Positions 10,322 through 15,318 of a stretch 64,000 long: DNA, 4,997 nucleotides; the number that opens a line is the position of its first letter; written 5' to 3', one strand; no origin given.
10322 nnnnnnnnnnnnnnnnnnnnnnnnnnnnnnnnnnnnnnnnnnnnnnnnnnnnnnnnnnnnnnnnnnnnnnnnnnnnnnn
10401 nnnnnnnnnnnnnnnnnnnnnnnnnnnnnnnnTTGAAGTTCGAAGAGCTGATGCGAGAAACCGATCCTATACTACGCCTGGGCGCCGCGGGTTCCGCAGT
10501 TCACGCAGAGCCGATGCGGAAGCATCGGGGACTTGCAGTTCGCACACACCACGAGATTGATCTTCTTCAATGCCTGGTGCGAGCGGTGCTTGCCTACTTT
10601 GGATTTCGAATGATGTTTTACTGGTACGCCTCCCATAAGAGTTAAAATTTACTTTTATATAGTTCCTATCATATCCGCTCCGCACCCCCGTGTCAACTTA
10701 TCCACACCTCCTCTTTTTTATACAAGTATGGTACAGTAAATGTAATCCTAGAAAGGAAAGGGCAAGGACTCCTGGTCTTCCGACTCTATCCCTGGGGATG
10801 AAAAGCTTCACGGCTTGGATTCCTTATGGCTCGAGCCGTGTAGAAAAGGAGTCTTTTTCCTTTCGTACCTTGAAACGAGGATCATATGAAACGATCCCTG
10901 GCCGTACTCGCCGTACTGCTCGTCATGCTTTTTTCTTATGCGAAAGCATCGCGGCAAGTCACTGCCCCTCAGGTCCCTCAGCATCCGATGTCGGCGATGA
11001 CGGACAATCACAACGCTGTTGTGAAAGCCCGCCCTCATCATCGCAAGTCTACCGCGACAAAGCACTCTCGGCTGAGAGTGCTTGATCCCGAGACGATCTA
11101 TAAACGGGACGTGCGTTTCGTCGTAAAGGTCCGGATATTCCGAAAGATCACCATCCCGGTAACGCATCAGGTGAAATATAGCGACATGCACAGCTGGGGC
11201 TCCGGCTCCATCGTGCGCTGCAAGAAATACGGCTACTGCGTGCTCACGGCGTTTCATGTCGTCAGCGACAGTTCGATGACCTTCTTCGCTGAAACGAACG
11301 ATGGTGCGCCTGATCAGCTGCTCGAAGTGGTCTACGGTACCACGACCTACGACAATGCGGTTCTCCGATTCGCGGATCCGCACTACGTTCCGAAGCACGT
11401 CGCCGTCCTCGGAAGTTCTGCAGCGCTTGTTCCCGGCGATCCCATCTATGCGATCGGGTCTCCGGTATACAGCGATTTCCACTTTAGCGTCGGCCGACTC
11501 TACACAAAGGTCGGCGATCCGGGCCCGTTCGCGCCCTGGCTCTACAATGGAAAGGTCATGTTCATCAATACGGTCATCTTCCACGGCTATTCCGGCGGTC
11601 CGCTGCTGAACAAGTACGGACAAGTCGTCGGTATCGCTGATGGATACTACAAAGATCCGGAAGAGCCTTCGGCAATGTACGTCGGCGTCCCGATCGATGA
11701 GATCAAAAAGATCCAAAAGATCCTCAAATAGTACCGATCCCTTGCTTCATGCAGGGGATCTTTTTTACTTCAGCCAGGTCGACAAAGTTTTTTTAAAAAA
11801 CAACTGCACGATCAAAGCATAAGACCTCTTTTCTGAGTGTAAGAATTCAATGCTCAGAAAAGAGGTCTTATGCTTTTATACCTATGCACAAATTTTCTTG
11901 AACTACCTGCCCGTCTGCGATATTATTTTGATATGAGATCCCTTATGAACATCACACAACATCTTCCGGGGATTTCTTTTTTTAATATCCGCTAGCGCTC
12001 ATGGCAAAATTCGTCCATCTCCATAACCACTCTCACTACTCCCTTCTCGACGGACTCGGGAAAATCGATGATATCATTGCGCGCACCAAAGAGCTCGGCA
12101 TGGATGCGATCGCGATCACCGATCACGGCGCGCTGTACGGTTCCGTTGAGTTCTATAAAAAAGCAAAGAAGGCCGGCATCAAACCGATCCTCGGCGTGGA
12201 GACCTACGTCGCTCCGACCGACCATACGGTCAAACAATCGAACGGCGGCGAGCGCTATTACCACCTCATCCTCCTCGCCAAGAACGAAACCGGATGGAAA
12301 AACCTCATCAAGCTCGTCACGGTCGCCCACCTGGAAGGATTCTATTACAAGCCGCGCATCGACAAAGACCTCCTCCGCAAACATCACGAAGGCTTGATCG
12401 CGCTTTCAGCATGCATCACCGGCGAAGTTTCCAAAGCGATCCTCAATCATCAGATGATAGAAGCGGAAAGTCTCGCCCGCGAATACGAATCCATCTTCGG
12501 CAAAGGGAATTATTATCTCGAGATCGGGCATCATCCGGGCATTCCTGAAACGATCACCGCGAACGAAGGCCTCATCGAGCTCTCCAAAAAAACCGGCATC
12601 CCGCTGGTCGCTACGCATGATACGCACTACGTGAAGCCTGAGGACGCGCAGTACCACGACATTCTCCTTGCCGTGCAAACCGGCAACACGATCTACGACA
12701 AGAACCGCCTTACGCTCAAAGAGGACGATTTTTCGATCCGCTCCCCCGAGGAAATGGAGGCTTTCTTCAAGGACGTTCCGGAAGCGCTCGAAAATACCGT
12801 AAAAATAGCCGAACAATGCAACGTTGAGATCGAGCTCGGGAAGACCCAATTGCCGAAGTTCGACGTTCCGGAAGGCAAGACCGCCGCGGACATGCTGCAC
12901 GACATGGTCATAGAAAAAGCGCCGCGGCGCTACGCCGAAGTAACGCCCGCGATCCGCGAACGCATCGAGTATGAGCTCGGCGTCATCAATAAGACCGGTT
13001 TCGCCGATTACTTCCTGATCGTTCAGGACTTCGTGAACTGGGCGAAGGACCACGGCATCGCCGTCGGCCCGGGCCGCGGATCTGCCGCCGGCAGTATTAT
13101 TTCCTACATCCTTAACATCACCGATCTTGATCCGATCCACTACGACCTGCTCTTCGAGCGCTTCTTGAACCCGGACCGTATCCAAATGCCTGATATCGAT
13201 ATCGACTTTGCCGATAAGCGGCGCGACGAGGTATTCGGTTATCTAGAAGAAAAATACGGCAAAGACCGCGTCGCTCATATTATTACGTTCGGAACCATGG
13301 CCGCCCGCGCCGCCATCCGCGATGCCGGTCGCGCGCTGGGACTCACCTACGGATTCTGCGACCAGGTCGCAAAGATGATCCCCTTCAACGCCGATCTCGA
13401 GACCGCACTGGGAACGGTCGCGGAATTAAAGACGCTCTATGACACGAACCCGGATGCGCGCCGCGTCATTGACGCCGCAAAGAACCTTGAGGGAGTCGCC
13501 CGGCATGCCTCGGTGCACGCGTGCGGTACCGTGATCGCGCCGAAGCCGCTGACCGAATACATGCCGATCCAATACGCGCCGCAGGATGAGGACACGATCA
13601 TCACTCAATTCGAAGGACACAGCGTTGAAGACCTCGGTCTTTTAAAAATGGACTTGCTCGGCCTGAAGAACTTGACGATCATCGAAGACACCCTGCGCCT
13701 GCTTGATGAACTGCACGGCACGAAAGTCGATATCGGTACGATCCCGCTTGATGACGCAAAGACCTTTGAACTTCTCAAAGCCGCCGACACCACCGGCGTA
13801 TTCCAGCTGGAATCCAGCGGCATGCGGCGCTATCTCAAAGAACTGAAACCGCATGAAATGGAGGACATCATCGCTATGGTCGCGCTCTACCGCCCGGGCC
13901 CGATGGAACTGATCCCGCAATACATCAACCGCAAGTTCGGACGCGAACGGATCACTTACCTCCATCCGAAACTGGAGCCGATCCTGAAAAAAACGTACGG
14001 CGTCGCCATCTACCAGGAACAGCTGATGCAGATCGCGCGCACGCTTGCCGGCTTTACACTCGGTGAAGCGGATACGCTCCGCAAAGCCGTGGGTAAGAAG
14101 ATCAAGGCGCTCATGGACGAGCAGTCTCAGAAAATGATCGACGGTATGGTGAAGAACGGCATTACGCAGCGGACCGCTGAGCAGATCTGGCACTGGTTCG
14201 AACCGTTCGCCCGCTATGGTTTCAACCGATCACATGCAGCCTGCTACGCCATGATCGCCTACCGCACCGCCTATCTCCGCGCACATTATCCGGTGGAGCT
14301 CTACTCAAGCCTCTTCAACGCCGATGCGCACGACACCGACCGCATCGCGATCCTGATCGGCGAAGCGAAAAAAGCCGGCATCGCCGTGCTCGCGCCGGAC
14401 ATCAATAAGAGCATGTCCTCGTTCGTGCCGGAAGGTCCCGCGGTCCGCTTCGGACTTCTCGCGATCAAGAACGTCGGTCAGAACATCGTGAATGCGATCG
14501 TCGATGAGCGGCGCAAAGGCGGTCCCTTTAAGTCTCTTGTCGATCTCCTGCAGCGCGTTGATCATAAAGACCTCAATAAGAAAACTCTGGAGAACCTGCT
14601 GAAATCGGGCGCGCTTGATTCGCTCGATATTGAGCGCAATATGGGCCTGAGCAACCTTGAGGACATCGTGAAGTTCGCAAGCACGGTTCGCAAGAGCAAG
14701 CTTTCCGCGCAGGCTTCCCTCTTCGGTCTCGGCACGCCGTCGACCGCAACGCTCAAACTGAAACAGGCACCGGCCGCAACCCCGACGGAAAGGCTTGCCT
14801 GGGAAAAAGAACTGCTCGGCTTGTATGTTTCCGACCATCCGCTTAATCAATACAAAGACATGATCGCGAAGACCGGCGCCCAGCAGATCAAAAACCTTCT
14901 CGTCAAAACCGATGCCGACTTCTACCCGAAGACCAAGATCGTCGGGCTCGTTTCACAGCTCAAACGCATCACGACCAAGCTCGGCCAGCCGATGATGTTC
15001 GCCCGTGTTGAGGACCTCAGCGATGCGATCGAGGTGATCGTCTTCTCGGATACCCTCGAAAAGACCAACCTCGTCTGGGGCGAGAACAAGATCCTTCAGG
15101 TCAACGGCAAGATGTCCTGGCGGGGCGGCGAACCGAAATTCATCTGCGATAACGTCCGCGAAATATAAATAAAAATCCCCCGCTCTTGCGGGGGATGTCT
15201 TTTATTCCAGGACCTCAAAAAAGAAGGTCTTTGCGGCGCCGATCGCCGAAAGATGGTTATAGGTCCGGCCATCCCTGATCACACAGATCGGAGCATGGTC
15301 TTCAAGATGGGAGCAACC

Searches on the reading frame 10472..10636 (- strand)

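Call 47: search_protein_families(library=pfam, proteins=[window:10472-10636:-], max_evalue=0.01)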
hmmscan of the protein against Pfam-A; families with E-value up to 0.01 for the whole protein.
window:10472-10636:- (54 aa): 1 family
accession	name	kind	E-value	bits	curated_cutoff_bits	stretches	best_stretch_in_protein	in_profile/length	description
PF01783.29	Ribosomal_L32p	-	1.6e-15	57.4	21.3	1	4-50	2-48/56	Ribosomal L32p protein family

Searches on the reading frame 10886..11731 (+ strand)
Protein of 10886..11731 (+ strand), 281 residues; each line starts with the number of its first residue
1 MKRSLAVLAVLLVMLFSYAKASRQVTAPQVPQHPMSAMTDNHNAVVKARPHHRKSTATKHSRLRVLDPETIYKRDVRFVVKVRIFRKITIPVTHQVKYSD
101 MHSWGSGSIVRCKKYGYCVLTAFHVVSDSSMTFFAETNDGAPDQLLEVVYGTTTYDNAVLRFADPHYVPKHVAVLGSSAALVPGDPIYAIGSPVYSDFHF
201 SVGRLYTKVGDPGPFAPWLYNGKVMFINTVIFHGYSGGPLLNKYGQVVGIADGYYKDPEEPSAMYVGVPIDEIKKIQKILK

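Call 29: search_protein_families(library=pfam, proteins=[window:10886-11731:+], max_evalue=0.001)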
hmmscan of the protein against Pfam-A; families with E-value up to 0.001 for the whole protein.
window:10886-11731:+ (281 aa): 2 families
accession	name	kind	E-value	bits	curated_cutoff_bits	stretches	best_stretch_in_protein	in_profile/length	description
PF13365.12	Trypsin_2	-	1.3e-14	55.6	27.6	1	105-250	1-144/144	Trypsin-like peptidase domain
PF00089.32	Trypsin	-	3.3e-06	27.5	20.6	1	102-266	24-209/220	Trypsin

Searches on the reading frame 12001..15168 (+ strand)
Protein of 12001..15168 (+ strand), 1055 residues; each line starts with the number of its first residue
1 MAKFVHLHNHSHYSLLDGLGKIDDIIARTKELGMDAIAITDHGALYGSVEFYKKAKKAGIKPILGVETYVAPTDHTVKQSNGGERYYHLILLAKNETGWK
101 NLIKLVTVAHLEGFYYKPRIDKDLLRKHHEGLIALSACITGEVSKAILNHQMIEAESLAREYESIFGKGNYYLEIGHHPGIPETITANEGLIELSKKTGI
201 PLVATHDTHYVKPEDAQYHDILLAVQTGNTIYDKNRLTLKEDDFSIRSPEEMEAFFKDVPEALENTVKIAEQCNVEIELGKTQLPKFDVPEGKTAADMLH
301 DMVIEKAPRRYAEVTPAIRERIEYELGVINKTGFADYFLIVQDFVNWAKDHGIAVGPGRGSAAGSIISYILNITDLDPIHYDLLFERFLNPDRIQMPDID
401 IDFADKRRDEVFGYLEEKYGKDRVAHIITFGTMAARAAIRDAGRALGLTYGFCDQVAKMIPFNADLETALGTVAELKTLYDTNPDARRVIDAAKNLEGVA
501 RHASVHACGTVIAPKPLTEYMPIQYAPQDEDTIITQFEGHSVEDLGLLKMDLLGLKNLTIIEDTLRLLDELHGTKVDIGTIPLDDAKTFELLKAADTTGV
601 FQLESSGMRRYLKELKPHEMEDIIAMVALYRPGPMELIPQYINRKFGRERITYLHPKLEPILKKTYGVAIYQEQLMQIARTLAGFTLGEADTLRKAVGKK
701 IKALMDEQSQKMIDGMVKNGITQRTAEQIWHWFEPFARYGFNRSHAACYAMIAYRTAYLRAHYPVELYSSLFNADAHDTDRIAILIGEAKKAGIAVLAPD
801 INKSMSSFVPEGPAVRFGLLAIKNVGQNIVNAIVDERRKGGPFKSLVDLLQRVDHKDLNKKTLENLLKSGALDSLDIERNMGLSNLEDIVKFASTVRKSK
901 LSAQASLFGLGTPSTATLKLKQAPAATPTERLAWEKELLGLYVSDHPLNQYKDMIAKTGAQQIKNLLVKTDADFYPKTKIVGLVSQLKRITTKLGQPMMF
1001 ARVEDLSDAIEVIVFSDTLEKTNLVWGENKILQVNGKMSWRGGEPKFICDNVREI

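Call 12: find_encoding_contigs(protein=window:12001-15168:+, flank=10000, max_places=4)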
Protein window:12001-15168:+ (1055 aa): no gene with exactly this product is on record in the collection.

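Call 30: search_protein_families(library=pfam, proteins=[window:12001-15168:+], max_evalue=0.001)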
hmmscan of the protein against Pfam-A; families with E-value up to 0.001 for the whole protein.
window:12001-15168:+ (1055 aa): 5 families
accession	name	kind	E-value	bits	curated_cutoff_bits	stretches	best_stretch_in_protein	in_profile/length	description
PF07733.18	DNA_pol3_alpha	-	1.4e-101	339.9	23.9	1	298-554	2-260/260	Bacterial DNA polymerase III alpha NTPase domain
PF17657.6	DNA_pol3_finger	-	4.9e-66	221.6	22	1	557-720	1-166/166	Bacterial DNA polymerase III alpha subunit finger domain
PF02811.25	PHP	-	2.8e-60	203.8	26.4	1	6-177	1-163/164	PHP domain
PF14579.12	HHH_6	-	1.5e-28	99.2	25.6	1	793-880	1-88/90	Helix-hairpin-helix motif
PF01336.31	tRNA_anti-codon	-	4.5e-06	26.9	27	1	979-1054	2-74/75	OB-fold nucleic acid binding domain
